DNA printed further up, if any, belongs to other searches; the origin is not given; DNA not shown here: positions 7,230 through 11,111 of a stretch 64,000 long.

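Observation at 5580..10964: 1794-aa protein combining a degenerate methyltransferase fold, an atypical histidine-kinase core and a pseudo-receiver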

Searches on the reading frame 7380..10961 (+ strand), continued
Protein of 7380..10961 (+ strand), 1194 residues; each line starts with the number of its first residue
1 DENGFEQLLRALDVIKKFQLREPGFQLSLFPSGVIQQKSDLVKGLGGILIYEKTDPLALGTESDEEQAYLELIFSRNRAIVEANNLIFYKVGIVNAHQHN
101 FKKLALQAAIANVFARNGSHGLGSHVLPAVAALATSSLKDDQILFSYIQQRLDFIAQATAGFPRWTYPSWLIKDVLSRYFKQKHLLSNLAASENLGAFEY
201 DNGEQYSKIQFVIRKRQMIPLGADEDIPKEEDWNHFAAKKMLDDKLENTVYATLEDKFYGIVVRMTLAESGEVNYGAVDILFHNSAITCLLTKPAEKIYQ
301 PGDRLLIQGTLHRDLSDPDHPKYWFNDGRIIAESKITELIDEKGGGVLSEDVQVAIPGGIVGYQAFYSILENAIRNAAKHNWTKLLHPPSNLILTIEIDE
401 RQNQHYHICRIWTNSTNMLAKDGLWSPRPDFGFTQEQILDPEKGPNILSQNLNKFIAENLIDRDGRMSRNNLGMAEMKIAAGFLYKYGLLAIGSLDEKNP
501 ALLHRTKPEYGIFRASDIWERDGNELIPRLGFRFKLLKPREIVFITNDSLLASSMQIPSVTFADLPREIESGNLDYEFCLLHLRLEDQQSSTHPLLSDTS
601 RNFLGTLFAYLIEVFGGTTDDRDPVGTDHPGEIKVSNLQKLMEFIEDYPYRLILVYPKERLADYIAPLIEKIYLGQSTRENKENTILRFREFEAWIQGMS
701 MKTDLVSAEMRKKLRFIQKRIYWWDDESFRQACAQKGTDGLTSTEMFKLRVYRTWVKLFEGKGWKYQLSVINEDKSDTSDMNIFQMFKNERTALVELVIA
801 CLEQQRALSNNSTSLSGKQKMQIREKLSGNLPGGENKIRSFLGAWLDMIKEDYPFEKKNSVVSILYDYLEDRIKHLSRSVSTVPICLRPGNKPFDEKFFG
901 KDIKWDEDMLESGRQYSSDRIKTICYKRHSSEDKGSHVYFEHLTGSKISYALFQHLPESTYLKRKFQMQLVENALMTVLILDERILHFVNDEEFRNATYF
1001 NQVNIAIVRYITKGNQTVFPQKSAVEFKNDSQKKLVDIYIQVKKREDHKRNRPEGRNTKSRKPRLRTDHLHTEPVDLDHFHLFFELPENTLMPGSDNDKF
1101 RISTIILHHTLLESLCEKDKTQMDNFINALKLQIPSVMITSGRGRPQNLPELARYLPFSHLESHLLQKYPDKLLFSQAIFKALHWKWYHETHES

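Call 76: find_related_loci(query=A3, collection=genome_contigs, flank=10000)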
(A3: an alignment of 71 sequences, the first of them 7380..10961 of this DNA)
Query A3 (1194 aa) in genome_contigs; peptide patterns used: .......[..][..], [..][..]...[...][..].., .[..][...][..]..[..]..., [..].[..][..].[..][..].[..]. (x = any residue, [..] = any of these).
268 stretches matched a pattern; 187 encode a relative of the query (tblastn E <= 1e-3); the best 80 are kept; 77 distinct loci.
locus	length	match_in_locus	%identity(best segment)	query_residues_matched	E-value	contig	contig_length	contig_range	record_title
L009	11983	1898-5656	27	21-1184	1e-80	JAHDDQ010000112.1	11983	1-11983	MAG: Tenacibaculum sp. isolate MAG-161 ND_3435, whole genome shotgun sequence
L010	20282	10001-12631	24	105-1181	2e-53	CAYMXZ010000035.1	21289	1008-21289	MAG TPA_asm: uncultured Caldithrix sp. isolate binchicken_co107_282 genome assembly, contig: NODE_6177_length_21289_cov_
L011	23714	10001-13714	27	24-1186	8e-64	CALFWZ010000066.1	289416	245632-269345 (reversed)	MAG: uncultured Saprospiraceae bacterium isolate L1_Bin_Bin_172_1 genome assembly, contig: c_000001443786, whole genome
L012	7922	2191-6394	29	1-1183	3e-47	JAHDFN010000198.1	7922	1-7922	MAG: Saprospiraceae bacterium isolate MAG-23 RZ_25433, whole genome shotgun sequence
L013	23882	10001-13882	26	7-1194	3e-75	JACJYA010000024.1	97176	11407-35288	MAG: Lewinellaceae bacterium isolate HK-STAS-BACT-26 HK-STAS-BACT-26_24, whole genome shotgun sequence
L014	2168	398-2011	31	350-993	4e-44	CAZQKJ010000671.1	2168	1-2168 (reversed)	MAG TPA_asm: uncultured Granulosicoccaceae bacterium isolate SRP114822_co1_1 genome assembly, contig: NODE_20447_length_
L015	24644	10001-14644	31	8-1183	8e-42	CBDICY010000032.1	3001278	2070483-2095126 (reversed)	MAG: Saprospiraceae bacterium isolate 951dd66b-73de-4a3c-8e3a-a805efb1aa3c genome assembly, contig: contig_32, whole gen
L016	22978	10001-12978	29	93-1184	4e-39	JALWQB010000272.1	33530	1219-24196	MAG: Deltaproteobacteria bacterium isolate M2_metabat1_scaf2bin.001 M2_NODE_973_length_33530_cov_6.257911, whole genome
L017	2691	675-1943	33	96-618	6e-32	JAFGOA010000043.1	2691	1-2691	MAG: Promethearchaeota archaeon isolate Zod_Metabat.578 k87_1411897, whole genome shotgun sequence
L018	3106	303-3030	32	139-1191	3e-31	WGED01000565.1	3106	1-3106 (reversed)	MAG: Cyclobacteriaceae bacterium isolate S146_16 k151_678045, whole genome shotgun sequence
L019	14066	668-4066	29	72-1182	6e-30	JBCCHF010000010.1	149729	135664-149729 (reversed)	MAG: Bacteroidota bacterium isolate P01_B01_bin.60 k141_1327382_length_149729_cov_21.5246, whole genome shotgun sequence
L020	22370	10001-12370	58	102-1183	7e-28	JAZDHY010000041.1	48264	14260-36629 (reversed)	MAG: bacterium isolate MEGAHIT-group-0.373 k141_20587333, whole genome shotgun sequence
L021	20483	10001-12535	34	105-1181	1e-27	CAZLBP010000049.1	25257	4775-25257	MAG TPA_asm: uncultured Ignavibacteriales bacterium isolate SRP141376_co3_222 genome assembly, contig: NODE_5184_length_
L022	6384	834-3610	28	139-1180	3e-26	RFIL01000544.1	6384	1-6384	MAG: Calditrichaeota bacterium isolate J075 k99_1115070, whole genome shotgun sequence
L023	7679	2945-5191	33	105-1179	3e-25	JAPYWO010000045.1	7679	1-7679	MAG: Candidatus Thermokryptus sp. isolate RSWP10 scaffold_1803_c1, whole genome shotgun sequence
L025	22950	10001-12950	27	80-1179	4e-24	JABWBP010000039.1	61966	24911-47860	MAG: Calditrichaceae bacterium isolate MAG_33 scaffold_1113, whole genome shotgun sequence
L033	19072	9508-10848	25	93-688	2e-22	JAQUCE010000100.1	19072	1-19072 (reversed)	MAG: Kiritimatiellae bacterium isolate STCSWMC_123 NODE_7279_length_19072_cov_3.703880_ST_CSWMC, whole genome shotgun se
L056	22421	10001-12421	30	47-1168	1e-14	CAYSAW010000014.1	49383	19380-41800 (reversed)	MAG TPA_asm: uncultured bacterium isolate binchicken_co30_76 genome assembly, contig: NODE_686_length_49383_cov_20.10916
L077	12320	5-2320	27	107-1186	7e-11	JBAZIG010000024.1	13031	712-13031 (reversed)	MAG: Candidatus Paceibacterota bacterium isolate SO_2017_LW3_9 NODE_14128_length_13031_cov_3.246900_LW162_2017, whole ge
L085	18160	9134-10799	30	351-1172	2e-10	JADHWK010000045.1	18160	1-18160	MAG: candidate division KSB1 bacterium isolate BS750m-G25 BS-750m-C4844, whole genome shotgun sequence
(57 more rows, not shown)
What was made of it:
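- Every genome_contigs locus fetched (L009-L085, call 76) is a MAG or uncultured-isolate assembly. Distribution is patchy across many bacterial phyla, CPR and archaea (call 76).
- Tried and rejected: The profile scan worked (call 76).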

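Call 79: search_protein_families(library=pfam, proteins=[L010:6407-7528:+, L010:3133-3966:+, L010:5447-6136:+, L010:14472-15902:+, L010:1355-2386:+, L025:14620-16506:+, L010:13569-14330:+, L077:5408-7414:+, L020:6811-7980:+, L025:13536-14648:+], max_evalue=0.001)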
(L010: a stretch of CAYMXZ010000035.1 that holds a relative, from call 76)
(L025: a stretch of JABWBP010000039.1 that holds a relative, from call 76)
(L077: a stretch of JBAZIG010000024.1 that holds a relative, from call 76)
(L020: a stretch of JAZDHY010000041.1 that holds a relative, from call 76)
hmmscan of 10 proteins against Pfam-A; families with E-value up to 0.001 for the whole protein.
L010:6407-7528:+ (374 aa): 3 families
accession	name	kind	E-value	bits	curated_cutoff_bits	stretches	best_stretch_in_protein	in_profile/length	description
PF13458.12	Peripla_BP_6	-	5.8e-51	174.6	31.7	1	31-368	2-342/343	Periplasmic binding protein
PF01094.35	ANF_receptor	-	7.8e-16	58.5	25.4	1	57-363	9-348/353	Receptor family ligand binding region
PF13433.12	Peripla_BP_5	-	1e-10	41.7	27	1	31-365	1-336/363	Periplasmic binding protein domain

L010:3133-3966:+ (278 aa): 4 families
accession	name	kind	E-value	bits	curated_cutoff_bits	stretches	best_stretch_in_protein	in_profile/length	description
PF00005.33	ABC_tran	-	1e-27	97.9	25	1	37-206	2-137/137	ABC transporter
PF13304.12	AAA_21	-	6.6e-13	49.8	27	2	171-233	231-295/304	AAA domain, putative AbiEii toxin, Type IV TA system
PF13481.12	AAA_25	-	7.9e-05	22.8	27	0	42-62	29-49/195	AAA domain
PF13476.12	AAA_23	-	0.00073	20.7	27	0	45-67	18-40/201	AAA domain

L010:5447-6136:+ (230 aa): 10 families
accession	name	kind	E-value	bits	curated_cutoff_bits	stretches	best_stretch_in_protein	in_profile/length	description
PF00005.33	ABC_tran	-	3.8e-31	108.9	25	1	18-163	1-136/137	ABC transporter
PF13304.12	AAA_21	-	3e-13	50.9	27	2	103-183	209-288/304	AAA domain, putative AbiEii toxin, Type IV TA system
PF02463.25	SMC_N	-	7.4e-11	42.3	40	1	27-196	23-201/220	RecF/RecN/SMC N terminal domain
PF13555.12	AAA_29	-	2.5e-05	24.4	27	1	23-53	17-47/61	P-loop containing region of AAA domain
PF13476.12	AAA_23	-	5.5e-05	24.3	27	0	27-52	18-43/201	AAA domain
PF13401.12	AAA_22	-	9.8e-05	23.1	27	1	29-192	6-121/130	AAA domain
PF09818.15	ABC_ATPase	-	0.00054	19.5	23.2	0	27-49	78-100/283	P-loop domain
PF00931.28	NB-ARC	-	0.00057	19.6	23.5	0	26-57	16-47/248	NB-ARC domain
PF20720.3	nSTAND3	-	0.00088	19.4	27.2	0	25-50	14-39/155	Novel STAND NTPase 3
PF03193.22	RsgA_GTPase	-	0.00092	19.5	30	0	26-69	104-145/174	RsgA GTPase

L010:14472-15902:+ (477 aa): 8 families
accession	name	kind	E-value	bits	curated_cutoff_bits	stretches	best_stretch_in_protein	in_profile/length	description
PF00158.32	Sigma54_activat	-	6.7e-62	208.5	20.2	1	142-308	2-167/168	Sigma-54 interaction domain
PF14532.12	Sigma54_activ_2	-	9.8e-20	71.6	25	1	142-313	1-138/138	Sigma-54 interaction domain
PF00072.30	Response_reg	-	1.2e-16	61.2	30.2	1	7-107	2-100/111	Response regulator receiver domain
PF25601.1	AAA_lid_14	-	7.3e-15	55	27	1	314-394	1-80/87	AAA+ ATPase lid domain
PF07724.20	AAA_2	-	2.3e-09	38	27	1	162-288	2-129/166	AAA domain (Cdc48 subfamily)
PF02954.25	HTH_8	-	5.6e-08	32.8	22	1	420-455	7-42/42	Bacterial regulatory protein, Fis family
PF07728.20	AAA_5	-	3e-06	27.7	22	1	166-285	2-124/139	AAA domain (dynein-related subfamily)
PF01078.27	Mg_chelatase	-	8.6e-05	22.5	20.3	0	166-283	25-157/207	Magnesium chelatase, subunit ChlI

L010:1355-2386:+ (344 aa): 1 family
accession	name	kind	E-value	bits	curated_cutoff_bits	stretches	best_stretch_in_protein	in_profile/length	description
PF02653.21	BPD_transp_2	-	3.7e-42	144.8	26.8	1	58-329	2-268/269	Branched-chain amino acid transport system / permease component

L025:14620-16506:+ (629 aa): 0 families

L010:13569-14330:+ (254 aa): 0 families

L077:5408-7414:+ (669 aa): 0 families

L020:6811-7980:+ (390 aa): 2 families
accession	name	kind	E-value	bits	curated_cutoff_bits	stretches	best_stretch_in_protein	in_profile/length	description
PF04055.27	Radical_SAM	-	2.2e-07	31.7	29.5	1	45-240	3-164/166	Radical SAM superfamily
PF13186.11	SPASM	-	0.00016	22.4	21.5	1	312-358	1-50/67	Iron-sulfur cluster-binding domain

L025:13536-14648:+ (371 aa): 0 families
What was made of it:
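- One example is a REC+Sigma54_activat+HTH_8 protein (call 79).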

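Call 106: search_protein_families(library=pfam, proteins=[L056:8164-9174:+, L010:7948-8910:+, L010:12657-13556:+, L021:7166-8113:+, L021:8246-8938:+, L033:12096-12857:+, L016:14787-16544:+, L016:14340-14771:+, L021:15577-19146:+, L010:15912-17546:+], max_evalue=0.01)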
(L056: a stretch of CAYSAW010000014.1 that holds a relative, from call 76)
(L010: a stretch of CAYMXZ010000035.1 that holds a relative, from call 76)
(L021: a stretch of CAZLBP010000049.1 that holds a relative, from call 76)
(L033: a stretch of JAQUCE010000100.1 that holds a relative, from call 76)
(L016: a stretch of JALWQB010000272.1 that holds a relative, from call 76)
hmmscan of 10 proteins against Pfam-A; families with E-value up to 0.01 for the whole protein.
L056:8164-9174:+ (337 aa): 5 families
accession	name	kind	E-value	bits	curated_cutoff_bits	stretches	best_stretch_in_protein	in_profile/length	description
PF08242.18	Methyltransf_12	-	1.5e-08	35.7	30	1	67-168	3-98/98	Methyltransferase domain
PF13489.12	Methyltransf_23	-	6.5e-07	29.7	27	1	63-171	25-117/164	Methyltransferase domain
PF13649.12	Methyltransf_25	-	1.2e-05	26.4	27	1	64-166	1-97/97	Methyltransferase domain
PF13847.12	Methyltransf_31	-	7.9e-05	22.8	27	1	64-174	7-113/145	Methyltransferase domain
PF08241.18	Methyltransf_11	-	0.0082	17.2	21.2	0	66-169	2-94/95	Methyltransferase domain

L010:7948-8910:+ (321 aa): 2 families
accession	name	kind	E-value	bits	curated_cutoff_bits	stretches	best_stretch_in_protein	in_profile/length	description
PF04055.27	Radical_SAM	-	1e-08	36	29.5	1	47-218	1-161/166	Radical SAM superfamily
PF08902.16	DUF1848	-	3e-05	24.4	30.5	0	125-233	49-153/262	Domain of unknown function (DUF1848)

L010:12657-13556:+ (300 aa): 0 families

L021:7166-8113:+ (316 aa): 1 family
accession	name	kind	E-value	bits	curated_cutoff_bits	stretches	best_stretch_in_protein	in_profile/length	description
PF07396.17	Porin_O_P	-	1.5e-10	41.4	20.9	2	82-142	68-128/370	Phosphate-selective porin O and P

L021:8246-8938:+ (231 aa): 12 families
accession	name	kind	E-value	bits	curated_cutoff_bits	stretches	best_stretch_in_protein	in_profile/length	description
PF13847.12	Methyltransf_31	-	3.3e-14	53.2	27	1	47-142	3-108/145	Methyltransferase domain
PF13649.12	Methyltransf_25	-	2.9e-13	50.8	27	1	51-133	1-91/97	Methyltransferase domain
PF08241.18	Methyltransf_11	-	3.5e-12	47.2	21.2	1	52-142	1-94/95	Methyltransferase domain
PF13489.12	Methyltransf_23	-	5.9e-10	39.6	27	1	41-161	15-134/164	Methyltransferase domain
PF08242.18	Methyltransf_12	-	5.8e-07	30.6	30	1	52-140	1-97/98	Methyltransferase domain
PF03848.20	TehB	-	2.4e-05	24.3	20.4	1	46-145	29-133/193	Tellurite resistance protein TehB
PF07021.18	MetW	-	3.3e-05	24.1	21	1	47-129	13-96/193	Methionine biosynthesis protein MetW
PF02353.26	CMAS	-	0.00034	20.4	27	1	45-121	60-139/273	Mycolic acid cyclopropane synthetase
PF08003.17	Methyltransf_9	-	0.00099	18.6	23.8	1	43-130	111-204/315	Protein of unknown function (DUF1698)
PF05175.20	MTS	-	0.0013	18.9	23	1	43-115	27-105/170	Methyltransferase small domain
PF05724.17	TPMT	-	0.0013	18.8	26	1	38-102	28-93/218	Thiopurine S-methyltransferase (TPMT)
PF03291.22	mRNA_G-N7_MeTrfase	-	0.0021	17.7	26.6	1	50-89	64-104/315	mRNA (guanine-N(7))-methyltransferase domain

L033:12096-12857:+ (254 aa): 1 family
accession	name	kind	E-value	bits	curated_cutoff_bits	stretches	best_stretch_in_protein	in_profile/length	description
PF14906.12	DUF4495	-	0.0023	17.5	25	1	138-180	64-105/319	Domain of unknown function (DUF4495)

L016:14787-16544:+ (586 aa): 0 families

L016:14340-14771:+ (144 aa): 0 families

L021:15577-19146:+ (1190 aa): 1 family
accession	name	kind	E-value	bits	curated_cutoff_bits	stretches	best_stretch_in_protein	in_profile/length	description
PF00962.28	A_deaminase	-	3.7e-24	85.9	27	1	963-1096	152-281/330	Adenosine deaminase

L010:15912-17546:+ (545 aa): 0 families
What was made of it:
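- SAM enzymes are associated with the operon (call 106).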

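Call 107: search_protein_families(library=padloc, proteins=[L021:15577-19146:+, L010:17553-19616:+, L010:15912-17546:+, L010:13569-14330:+, L010:8906-12652:+, L010:7948-8910:+, L021:8246-8938:+, L025:14620-16506:+, L077:5408-7414:+, L010:12657-13556:+], max_evalue=0.01)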
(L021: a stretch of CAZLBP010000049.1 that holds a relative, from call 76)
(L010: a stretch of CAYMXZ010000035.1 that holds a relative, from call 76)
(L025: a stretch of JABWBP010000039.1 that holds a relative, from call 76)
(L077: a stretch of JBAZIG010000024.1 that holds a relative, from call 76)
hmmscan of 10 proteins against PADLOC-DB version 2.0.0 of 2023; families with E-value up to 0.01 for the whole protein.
L021:15577-19146:+ (1190 aa): 1 family
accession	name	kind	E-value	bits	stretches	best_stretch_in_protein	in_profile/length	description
PDLC01908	CARF5--CARF_ADA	-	1.6e-49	167.3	2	846-1175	332-603/605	-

L010:17553-19616:+ (688 aa): 0 families

L010:15912-17546:+ (545 aa): 0 families

L010:13569-14330:+ (254 aa): 0 families

L010:8906-12652:+ (1249 aa): 0 families

L010:7948-8910:+ (321 aa): 1 family
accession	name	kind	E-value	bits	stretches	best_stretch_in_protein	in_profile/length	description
PDLC03815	RTasDUF1848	-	0.00032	18.6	0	40-64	216-240/242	DRT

L021:8246-8938:+ (231 aa): 1 family
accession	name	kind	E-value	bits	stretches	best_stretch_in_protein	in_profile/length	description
PDLC04134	mad2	-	2.4e-16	57.7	1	13-150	259-401/492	mads_2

L025:14620-16506:+ (629 aa): 0 families

L077:5408-7414:+ (669 aa): 0 families

L010:12657-13556:+ (300 aa): 0 families
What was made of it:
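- On Known anti-phage defence systems (PADLOC 2.0): Only a lineage-specific deaminase effector in 3 other loci matches CARF_ADA (call 107).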
